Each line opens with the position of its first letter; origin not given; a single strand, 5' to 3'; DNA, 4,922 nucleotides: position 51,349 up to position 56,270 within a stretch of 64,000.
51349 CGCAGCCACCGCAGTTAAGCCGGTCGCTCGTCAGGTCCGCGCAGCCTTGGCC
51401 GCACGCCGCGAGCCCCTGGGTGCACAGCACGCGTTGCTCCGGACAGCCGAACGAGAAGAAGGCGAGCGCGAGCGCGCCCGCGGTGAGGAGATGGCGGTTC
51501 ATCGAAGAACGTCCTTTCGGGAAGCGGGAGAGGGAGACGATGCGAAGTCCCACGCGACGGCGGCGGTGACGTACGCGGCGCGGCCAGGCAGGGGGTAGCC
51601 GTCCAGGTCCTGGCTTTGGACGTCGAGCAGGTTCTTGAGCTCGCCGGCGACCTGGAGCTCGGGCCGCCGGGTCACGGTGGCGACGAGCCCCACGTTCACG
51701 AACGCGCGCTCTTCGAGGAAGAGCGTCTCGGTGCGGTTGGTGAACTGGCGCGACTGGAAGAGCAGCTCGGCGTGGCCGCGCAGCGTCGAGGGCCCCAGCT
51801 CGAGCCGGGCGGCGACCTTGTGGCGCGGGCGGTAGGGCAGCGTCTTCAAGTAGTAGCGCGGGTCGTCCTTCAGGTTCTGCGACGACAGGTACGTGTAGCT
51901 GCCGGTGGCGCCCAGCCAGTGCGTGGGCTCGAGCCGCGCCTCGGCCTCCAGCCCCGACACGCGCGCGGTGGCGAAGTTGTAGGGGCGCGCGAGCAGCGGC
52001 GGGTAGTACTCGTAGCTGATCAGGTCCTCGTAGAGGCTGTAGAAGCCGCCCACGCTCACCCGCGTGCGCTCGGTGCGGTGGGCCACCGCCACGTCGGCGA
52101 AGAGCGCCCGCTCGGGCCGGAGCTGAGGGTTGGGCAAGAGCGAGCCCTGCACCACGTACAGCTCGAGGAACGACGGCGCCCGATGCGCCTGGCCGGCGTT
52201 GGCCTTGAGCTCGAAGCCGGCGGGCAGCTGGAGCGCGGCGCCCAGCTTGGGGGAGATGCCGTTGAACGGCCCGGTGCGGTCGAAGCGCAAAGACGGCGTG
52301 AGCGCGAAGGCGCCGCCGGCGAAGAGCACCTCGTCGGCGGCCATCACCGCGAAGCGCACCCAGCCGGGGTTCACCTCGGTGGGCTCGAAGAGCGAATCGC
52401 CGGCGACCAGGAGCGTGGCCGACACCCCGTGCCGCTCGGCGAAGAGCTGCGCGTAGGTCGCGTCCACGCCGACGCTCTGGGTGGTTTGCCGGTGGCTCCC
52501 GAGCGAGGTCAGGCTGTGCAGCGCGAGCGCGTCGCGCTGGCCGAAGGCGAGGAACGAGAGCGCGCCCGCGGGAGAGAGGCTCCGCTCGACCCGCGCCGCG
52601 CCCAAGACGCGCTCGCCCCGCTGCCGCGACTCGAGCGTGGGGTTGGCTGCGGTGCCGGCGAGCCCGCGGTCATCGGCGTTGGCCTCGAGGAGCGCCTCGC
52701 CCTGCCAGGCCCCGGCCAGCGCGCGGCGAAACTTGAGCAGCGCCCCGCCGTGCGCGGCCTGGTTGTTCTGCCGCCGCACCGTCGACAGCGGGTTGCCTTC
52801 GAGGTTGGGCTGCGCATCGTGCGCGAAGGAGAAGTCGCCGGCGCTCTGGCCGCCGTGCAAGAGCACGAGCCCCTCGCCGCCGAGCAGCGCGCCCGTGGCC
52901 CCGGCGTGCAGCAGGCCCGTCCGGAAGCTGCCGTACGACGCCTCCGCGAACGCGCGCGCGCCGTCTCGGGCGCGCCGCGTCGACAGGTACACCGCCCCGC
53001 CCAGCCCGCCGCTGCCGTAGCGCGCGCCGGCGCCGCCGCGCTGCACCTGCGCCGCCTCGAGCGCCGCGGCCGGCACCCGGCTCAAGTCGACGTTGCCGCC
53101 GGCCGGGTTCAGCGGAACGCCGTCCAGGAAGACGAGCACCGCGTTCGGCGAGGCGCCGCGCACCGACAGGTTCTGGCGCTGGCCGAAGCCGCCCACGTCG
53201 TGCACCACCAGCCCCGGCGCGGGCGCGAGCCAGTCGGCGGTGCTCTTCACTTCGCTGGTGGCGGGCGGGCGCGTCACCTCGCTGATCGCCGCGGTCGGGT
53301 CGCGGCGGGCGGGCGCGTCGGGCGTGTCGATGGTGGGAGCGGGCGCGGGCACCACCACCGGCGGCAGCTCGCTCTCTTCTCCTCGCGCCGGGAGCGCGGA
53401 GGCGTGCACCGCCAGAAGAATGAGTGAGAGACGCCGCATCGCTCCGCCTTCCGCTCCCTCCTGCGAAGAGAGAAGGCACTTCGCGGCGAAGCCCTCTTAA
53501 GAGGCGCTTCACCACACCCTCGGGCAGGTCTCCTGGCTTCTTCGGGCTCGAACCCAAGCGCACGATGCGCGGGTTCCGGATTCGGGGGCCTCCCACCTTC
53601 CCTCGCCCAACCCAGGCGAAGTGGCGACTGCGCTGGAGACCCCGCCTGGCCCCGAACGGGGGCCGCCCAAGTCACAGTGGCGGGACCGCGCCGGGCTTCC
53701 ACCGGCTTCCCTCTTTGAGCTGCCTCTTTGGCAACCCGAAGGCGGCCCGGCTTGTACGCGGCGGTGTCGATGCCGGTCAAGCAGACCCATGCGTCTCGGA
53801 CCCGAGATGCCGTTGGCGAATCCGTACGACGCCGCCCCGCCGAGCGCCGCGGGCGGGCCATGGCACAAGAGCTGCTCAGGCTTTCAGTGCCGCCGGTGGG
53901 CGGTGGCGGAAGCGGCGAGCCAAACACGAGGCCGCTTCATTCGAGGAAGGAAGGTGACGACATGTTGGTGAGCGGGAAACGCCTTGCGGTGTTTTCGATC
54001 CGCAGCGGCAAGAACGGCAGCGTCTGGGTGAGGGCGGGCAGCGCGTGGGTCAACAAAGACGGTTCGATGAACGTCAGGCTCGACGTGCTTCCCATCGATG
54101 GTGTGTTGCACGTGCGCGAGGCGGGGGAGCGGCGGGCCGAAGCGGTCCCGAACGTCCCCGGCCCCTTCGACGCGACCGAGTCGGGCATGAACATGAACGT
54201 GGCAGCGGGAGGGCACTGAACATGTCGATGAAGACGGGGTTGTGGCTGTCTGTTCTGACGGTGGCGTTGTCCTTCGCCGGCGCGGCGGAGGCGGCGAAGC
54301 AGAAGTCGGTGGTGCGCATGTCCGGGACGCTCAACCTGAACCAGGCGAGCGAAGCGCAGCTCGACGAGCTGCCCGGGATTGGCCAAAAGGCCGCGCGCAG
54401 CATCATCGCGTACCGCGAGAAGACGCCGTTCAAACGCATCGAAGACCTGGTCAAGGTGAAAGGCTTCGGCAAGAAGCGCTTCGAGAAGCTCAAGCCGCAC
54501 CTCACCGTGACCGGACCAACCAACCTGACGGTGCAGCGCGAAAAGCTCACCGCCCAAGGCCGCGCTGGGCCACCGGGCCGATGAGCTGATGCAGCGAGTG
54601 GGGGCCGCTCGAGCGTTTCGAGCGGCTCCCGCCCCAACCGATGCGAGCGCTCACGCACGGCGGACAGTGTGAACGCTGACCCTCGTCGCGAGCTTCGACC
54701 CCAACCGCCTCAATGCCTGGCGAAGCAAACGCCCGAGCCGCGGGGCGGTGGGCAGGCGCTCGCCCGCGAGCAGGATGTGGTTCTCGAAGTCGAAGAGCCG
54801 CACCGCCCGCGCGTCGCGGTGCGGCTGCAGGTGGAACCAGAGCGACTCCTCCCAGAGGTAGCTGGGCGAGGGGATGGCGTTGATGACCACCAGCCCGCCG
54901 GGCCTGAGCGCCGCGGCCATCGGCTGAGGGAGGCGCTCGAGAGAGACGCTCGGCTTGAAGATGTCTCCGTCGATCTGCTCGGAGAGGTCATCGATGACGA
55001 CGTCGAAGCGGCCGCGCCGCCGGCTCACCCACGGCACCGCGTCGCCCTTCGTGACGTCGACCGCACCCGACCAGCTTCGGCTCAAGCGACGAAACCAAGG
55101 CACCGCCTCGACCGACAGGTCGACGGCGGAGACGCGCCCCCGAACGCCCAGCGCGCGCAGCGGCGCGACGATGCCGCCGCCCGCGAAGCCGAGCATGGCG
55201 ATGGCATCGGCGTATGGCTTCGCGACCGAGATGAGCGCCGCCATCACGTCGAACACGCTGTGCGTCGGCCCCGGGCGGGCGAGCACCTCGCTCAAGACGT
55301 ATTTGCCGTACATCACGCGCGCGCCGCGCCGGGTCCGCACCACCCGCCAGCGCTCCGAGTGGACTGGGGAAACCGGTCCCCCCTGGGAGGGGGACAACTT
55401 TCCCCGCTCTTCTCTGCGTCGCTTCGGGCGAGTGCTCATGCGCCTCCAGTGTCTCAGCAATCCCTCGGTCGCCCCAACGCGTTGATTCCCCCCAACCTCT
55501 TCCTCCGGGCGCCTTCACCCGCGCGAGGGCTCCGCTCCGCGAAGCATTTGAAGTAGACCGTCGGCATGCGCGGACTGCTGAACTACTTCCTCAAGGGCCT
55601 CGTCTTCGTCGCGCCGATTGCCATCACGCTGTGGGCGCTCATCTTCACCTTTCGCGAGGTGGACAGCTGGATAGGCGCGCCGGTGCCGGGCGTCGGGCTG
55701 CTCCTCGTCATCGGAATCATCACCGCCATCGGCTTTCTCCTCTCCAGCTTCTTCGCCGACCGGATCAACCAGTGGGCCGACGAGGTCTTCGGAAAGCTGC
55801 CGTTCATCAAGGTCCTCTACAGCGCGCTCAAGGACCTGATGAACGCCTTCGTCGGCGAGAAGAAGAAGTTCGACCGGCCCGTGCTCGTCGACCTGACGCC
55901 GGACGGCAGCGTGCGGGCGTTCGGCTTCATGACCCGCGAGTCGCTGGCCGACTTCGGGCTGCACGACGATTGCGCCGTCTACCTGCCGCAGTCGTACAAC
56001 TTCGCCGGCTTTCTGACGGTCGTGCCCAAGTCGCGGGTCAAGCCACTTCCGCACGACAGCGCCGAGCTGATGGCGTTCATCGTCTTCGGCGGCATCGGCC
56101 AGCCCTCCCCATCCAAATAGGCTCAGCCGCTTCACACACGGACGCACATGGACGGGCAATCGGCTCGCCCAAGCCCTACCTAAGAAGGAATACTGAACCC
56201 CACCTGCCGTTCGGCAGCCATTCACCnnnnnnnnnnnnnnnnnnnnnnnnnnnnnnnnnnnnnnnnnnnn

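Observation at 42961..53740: B12-riboswitch-controlled TonB uptake operon with a Ser/Thr kinase and an FHA-GAF-cyclase embedded between btuC and btuD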

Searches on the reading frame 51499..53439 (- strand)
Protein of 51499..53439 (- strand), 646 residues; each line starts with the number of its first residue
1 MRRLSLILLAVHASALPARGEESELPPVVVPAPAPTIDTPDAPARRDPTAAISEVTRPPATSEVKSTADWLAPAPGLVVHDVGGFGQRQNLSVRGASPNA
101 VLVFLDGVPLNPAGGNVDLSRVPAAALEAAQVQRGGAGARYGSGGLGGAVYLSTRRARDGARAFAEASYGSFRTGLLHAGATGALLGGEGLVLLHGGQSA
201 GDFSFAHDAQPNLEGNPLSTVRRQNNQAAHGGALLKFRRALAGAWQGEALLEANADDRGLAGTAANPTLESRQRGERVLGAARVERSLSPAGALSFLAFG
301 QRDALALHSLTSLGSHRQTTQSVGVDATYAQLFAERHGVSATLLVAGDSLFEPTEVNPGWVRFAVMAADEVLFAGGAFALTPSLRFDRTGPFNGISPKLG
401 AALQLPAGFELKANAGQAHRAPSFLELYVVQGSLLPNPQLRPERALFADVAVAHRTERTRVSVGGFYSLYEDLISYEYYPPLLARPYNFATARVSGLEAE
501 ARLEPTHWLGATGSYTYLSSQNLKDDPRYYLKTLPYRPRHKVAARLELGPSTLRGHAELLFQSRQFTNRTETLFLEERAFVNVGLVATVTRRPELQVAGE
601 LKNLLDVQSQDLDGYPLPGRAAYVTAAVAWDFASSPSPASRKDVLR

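Call 3: search_protein_families(library=pfam, proteins=[window:51499-53439:-], max_evalue=0.01)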
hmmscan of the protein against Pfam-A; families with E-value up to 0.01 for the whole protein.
window:51499-53439:- (646 aa): 2 families
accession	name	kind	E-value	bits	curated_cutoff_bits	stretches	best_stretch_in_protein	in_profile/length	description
PF00593.30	TonB_dep_Rec_b-barrel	-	9.1e-26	92.1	27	1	360-603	171-435/436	TonB dependent receptor-like, beta-barrel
PF07715.20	Plug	-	1.6e-17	64.4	23.9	1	49-149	6-107/107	TonB-dependent Receptor Plug Domain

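Call 44: search_protein_families(library=ncbifam, proteins=[window:51499-53439:-], max_evalue=0.001)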
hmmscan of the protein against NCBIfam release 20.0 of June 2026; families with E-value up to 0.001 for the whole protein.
window:51499-53439:- (646 aa): 20 families
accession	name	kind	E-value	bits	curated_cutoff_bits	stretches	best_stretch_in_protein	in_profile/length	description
TIGR01779.1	TonB-B12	equivalog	6.6e-34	117.4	599.7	2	62-192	60-190/614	TonB-dependent vitamin B12 receptor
TIGR01786.1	TonB-hemlactrns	subfamily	1.7e-30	106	323.75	2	392-523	435-590/719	TonB-dependent hemoglobin/transferrin/lactoferrin family receptor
TIGR01785.1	TonB-hemin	subfamily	2.6e-28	98.9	316.85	2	60-159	31-133/677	TonB-dependent heme/hemoglobin receptor family protein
NF007926.1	PRK10641.1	equivalog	3.4e-25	88.7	836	2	64-163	61-162/617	TonB-dependent vitamin B12 receptor BtuB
NF038079.1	TonB_sider_MxcH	equivalog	1.2e-22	79.8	925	1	41-174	125-258/792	TonB-dependent siderophore myxochelin receptor MxcH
TIGR01783.1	TonB-siderophor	subfamily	3.8e-22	78.7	223.5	2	64-174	19-127/649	TonB-dependent siderophore receptor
NF010010.0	PRK13483.1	equivalog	5.7e-13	47.7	927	2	7-158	15-166/660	ligand-gated channel protein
NF010048.1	PRK13524.1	subfamily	2e-10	39.8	493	1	83-160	93-181/744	FepA family TonB-dependent siderophore receptor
TIGR01782.1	TonB-Xanth-Caul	subfamily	1.2e-09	37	310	1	66-169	42-151/868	TonB-dependent receptor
NF010051.0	PRK13528.1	subfamily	1.3e-09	36.8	583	1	83-161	89-178/727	FepA family TonB-dependent siderophore receptor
NF010038.0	PRK13513.1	equivalog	6e-09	35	942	1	47-159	51-169/659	ligand-gated channel protein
TIGR01776.1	TonB-tbp-lbp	subfamily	9.8e-09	33.7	468.8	1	392-478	639-734/946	lactoferrin/transferrin family TonB-dependent receptor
NF007478.2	PRK10064.1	equivalog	2.3e-08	32.8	745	1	10-156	15-159/663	catecholate siderophore receptor CirA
NF049946.1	TonB_dep_CU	exception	8e-08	31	700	1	446-626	497-678/683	TonB-dependent receptor, CU motif-type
NF041535.1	TonB_rec_PqqU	equivalog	6e-07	28.1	1200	1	74-183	44-161/676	TonB-dependent receptor PqqU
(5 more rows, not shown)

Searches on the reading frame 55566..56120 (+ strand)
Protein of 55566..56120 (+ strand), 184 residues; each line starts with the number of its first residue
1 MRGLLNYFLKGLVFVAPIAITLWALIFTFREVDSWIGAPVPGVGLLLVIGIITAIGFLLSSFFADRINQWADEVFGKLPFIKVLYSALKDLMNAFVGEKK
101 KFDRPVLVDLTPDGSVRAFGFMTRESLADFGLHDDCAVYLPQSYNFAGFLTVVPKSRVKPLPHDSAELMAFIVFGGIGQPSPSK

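Call 36: search_protein_families(library=pfam, proteins=[window:55566-56120:+], max_evalue=0.001)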
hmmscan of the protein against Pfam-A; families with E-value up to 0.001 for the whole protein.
window:55566-56120:+ (184 aa): 1 family
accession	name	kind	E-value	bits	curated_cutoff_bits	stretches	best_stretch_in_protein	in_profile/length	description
PF04367.18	DUF502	-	1.2e-25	89.8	23.8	1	46-148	1-107/107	Protein of unknown function (DUF502)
